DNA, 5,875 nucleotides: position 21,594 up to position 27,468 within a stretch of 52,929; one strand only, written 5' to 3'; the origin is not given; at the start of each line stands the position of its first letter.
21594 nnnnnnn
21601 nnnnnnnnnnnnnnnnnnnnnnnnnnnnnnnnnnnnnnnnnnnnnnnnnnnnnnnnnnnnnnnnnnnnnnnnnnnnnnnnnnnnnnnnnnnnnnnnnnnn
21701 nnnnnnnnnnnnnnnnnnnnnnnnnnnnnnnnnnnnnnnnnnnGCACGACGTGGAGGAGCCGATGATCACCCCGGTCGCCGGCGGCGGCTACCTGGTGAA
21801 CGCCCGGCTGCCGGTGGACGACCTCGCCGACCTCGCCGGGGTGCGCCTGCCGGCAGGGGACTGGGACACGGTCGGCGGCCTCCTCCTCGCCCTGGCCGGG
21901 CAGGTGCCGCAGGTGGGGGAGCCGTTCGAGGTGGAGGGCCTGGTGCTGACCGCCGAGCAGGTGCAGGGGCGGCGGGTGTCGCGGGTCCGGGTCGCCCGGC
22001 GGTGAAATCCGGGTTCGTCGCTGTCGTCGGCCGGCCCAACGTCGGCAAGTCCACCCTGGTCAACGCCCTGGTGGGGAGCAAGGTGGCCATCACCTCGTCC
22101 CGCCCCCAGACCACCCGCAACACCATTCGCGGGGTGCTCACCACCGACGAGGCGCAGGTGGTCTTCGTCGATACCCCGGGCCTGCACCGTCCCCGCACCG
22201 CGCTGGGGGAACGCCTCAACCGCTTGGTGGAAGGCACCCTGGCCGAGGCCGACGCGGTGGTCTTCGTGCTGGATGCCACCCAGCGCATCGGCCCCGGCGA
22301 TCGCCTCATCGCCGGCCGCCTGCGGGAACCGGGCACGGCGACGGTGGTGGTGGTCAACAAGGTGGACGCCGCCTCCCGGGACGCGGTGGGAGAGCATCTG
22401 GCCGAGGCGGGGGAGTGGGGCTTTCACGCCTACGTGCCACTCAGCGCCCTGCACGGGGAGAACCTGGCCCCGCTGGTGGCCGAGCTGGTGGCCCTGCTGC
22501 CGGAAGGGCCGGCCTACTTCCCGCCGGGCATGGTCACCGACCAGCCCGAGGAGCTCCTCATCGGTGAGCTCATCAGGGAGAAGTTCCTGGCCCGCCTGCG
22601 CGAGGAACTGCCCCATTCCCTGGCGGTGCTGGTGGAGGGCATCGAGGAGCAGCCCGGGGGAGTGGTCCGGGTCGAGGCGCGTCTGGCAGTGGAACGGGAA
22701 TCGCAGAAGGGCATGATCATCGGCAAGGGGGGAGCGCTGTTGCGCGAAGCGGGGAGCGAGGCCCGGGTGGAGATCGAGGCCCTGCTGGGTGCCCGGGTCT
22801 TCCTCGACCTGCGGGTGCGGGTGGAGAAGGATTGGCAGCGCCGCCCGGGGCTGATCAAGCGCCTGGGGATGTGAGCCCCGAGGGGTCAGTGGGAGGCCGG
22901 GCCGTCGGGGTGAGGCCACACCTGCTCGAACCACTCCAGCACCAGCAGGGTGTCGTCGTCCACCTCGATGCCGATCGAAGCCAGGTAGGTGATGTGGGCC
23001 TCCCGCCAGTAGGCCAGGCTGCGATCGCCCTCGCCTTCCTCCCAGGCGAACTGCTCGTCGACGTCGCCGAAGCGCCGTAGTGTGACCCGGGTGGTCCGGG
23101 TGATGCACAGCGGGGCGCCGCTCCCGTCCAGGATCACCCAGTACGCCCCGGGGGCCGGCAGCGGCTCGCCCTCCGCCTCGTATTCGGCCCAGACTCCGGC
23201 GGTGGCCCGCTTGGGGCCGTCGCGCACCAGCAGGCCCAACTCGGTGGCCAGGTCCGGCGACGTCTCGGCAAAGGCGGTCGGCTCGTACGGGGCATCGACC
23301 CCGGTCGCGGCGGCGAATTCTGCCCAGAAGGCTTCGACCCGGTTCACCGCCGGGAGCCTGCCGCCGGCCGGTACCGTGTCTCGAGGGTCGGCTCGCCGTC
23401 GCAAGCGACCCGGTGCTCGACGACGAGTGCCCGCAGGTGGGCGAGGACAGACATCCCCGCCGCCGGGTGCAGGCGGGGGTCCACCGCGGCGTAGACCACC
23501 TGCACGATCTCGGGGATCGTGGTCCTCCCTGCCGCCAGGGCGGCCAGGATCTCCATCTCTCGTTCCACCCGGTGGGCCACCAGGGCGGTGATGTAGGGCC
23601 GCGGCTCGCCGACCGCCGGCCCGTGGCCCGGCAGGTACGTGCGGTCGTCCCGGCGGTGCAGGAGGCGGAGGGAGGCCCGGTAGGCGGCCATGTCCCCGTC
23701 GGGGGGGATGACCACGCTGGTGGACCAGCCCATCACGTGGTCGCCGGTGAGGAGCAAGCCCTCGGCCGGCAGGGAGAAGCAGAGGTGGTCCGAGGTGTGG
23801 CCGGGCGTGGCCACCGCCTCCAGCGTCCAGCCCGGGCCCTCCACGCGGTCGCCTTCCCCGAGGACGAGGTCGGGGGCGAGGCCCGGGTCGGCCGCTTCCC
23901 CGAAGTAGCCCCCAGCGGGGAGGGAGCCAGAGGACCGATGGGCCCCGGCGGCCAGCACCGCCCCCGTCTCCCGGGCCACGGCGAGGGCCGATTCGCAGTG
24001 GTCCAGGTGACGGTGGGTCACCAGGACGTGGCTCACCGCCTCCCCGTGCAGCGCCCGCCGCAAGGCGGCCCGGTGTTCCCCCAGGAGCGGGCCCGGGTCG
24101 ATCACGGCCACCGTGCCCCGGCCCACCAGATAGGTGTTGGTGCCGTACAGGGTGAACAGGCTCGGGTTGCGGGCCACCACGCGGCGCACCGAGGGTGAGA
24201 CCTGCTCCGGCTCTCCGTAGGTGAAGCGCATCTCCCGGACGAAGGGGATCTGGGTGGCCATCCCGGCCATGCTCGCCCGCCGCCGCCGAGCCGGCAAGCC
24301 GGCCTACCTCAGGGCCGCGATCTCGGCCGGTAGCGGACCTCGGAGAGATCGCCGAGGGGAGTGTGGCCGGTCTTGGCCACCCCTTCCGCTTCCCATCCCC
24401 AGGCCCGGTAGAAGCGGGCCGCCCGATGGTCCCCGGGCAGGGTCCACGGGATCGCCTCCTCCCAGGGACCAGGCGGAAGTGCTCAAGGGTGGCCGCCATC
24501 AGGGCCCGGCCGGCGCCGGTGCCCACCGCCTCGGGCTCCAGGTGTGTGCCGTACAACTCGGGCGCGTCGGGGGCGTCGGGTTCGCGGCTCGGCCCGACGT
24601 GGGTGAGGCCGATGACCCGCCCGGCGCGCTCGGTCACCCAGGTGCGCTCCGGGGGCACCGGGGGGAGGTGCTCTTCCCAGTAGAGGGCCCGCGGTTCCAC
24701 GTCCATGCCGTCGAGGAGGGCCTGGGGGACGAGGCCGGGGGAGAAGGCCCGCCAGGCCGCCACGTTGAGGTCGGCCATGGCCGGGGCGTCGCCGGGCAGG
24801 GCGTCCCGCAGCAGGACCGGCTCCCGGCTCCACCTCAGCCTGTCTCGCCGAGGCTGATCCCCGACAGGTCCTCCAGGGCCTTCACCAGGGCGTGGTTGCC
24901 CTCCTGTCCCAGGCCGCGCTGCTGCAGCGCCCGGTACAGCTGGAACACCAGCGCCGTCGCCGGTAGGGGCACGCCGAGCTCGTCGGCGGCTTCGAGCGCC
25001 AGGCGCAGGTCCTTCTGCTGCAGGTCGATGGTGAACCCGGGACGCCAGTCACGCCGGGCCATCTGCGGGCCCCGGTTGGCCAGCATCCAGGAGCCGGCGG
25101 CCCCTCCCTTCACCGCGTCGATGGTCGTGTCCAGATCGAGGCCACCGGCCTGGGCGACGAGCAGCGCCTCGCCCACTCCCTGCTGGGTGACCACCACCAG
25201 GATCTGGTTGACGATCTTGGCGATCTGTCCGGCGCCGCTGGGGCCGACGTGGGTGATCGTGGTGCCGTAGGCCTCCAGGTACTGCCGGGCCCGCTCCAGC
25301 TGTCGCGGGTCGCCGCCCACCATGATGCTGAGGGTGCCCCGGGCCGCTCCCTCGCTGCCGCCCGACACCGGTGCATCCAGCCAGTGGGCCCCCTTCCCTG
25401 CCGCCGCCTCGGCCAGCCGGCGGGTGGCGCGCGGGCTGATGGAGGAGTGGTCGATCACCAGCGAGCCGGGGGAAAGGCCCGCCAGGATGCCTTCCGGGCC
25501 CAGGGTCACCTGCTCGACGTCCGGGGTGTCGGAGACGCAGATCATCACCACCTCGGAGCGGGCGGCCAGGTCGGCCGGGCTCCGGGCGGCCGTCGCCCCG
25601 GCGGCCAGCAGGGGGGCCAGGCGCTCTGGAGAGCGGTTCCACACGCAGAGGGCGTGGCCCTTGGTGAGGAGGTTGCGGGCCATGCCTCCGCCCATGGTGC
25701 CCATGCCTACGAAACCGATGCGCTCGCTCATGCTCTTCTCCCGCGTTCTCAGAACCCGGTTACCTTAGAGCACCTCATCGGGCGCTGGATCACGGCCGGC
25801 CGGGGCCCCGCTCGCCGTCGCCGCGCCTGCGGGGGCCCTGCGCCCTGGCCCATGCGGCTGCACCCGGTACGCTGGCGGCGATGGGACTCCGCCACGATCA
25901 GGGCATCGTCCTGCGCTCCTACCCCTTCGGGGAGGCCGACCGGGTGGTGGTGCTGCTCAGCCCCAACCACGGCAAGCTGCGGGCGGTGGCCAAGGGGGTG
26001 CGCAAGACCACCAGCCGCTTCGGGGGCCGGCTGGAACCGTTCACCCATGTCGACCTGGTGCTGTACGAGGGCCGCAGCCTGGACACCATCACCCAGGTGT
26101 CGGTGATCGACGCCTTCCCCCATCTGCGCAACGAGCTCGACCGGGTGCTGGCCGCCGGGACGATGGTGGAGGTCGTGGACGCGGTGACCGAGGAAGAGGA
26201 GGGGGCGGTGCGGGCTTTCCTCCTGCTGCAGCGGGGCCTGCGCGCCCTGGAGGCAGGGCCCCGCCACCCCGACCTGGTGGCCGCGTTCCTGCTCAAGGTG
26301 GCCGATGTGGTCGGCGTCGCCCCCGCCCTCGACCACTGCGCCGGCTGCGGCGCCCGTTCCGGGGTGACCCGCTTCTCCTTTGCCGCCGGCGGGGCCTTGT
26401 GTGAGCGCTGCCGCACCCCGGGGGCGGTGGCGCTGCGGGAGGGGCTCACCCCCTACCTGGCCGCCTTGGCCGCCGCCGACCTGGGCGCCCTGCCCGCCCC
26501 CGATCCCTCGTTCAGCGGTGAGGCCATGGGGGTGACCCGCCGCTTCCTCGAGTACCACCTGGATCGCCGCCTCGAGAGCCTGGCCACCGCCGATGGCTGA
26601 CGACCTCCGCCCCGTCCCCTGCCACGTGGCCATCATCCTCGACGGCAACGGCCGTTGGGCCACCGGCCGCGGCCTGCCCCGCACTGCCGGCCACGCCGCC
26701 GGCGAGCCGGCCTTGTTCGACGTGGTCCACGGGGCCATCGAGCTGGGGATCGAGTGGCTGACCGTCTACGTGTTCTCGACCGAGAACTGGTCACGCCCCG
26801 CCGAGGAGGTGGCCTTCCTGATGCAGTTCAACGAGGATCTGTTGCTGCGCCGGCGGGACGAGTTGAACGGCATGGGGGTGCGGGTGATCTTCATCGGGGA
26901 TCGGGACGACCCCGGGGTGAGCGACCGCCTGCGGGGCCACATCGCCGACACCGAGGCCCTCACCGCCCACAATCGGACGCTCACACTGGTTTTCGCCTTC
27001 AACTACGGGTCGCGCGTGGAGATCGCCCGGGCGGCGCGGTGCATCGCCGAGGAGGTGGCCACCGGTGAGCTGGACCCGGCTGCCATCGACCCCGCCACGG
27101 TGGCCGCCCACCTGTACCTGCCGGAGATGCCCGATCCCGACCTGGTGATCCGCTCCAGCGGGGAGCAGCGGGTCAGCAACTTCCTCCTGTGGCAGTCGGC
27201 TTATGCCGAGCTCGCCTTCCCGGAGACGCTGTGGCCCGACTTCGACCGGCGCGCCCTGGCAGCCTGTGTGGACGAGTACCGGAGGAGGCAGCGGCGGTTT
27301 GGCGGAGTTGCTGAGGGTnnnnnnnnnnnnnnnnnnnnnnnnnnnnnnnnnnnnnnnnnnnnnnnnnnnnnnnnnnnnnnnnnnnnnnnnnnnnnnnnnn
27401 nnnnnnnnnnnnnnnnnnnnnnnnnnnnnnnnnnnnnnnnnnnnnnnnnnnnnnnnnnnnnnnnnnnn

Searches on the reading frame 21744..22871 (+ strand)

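Call 23: search_protein_families(library=pfam, proteins=[window:21744-22871:+], max_evalue=0.00001)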
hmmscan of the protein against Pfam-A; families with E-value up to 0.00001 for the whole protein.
window:21744-22871:+ (376 aa): 7 families
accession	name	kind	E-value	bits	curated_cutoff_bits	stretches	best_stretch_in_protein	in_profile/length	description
PF01926.29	MMR_HSR1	-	4.2e-26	91.7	21.9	1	92-206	2-113/113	50S ribosome-binding GTPase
PF07650.23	KH_2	-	1.4e-14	54.1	22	1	288-365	1-78/78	KH domain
PF00350.29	Dynamin_N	-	3.2e-14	53.7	27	1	92-126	1-35/168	Dynamin family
PF02421.24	FeoB_N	-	1e-12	48.3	27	1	92-214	3-122/156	Ferrous iron transport protein B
PF00009.33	GTP_EFTU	-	1.5e-10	41.4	26.5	1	94-253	8-187/188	Elongation factor Tu GTP binding domain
PF03193.22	RsgA_GTPase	-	1.2e-08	35.5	30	0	86-149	103-170/174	RsgA GTPase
PF04548.22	AIG1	-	4.3e-07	29.9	27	1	93-193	4-107/212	AIG1 family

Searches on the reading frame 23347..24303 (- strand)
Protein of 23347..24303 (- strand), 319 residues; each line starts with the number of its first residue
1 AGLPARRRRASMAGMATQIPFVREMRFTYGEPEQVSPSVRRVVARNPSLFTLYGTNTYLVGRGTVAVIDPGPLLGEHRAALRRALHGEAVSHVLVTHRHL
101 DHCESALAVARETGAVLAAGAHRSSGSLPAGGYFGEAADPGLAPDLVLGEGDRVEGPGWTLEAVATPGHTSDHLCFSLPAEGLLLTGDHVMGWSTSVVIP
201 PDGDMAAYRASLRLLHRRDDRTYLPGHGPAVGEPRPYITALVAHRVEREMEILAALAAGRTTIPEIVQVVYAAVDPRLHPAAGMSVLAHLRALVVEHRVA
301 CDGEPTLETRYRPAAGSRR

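Call 23: search_protein_families(library=pfam, proteins=[window:23347-24303:-], max_evalue=0.00001)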
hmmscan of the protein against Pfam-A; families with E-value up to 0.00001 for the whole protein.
window:23347-24303:- (319 aa): 2 families
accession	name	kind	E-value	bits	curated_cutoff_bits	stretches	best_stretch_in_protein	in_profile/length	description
PF00753.33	Lactamase_B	-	1.3e-25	91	22.7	1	53-227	4-196/196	Metallo-beta-lactamase superfamily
PF17778.7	BLACT_WH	-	2.4e-11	43.8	22.8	1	262-303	1-42/46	Beta-lactamase associated winged helix domain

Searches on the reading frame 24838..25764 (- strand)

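Call 24: search_protein_families(library=pfam, proteins=[window:24838-25764:-], max_evalue=0.00001)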
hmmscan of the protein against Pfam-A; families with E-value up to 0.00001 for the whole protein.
window:24838-25764:- (309 aa): 3 families
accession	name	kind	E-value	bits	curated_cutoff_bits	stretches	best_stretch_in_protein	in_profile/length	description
PF03446.21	NAD_binding_2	-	1e-54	185.4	21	1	15-174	1-161/161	NAD binding domain of 6-phosphogluconate dehydrogenase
PF14833.11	NAD_binding_11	-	1.8e-37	128.7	30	1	177-297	1-122/122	NAD-binding of NADP-dependent 3-hydroxyisobutyrate dehydrogenase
PF03807.23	F420_oxidored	-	3.8e-12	47.1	21.6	1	15-105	1-90/94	NADP oxidoreductase coenzyme F420-dependent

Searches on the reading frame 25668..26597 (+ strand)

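Call 24: search_protein_families(library=pfam, proteins=[window:25668-26597:+], max_evalue=0.00001)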
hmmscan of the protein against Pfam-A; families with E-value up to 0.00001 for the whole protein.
window:25668-26597:+ (310 aa): 2 families
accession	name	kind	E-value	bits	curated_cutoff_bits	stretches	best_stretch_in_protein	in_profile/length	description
PF02565.21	RecO_C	-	1.7e-26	93.3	22.1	1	154-305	1-156/157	Recombination protein O C terminal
PF11967.14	RecO_N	-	3.1e-26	91.6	27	1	75-150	4-80/80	Recombination protein O N terminal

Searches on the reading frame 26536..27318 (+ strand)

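Call 24: search_protein_families(library=pfam, proteins=[window:26536-27318:+], max_evalue=0.00001)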
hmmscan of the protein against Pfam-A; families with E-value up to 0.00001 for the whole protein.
window:26536-27318:+ (261 aa): 1 family
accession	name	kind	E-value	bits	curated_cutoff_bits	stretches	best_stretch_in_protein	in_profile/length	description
PF01255.24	Prenyltransf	-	3.4e-74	249.5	27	1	34-256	1-219/219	Putative undecaprenyl diphosphate synthase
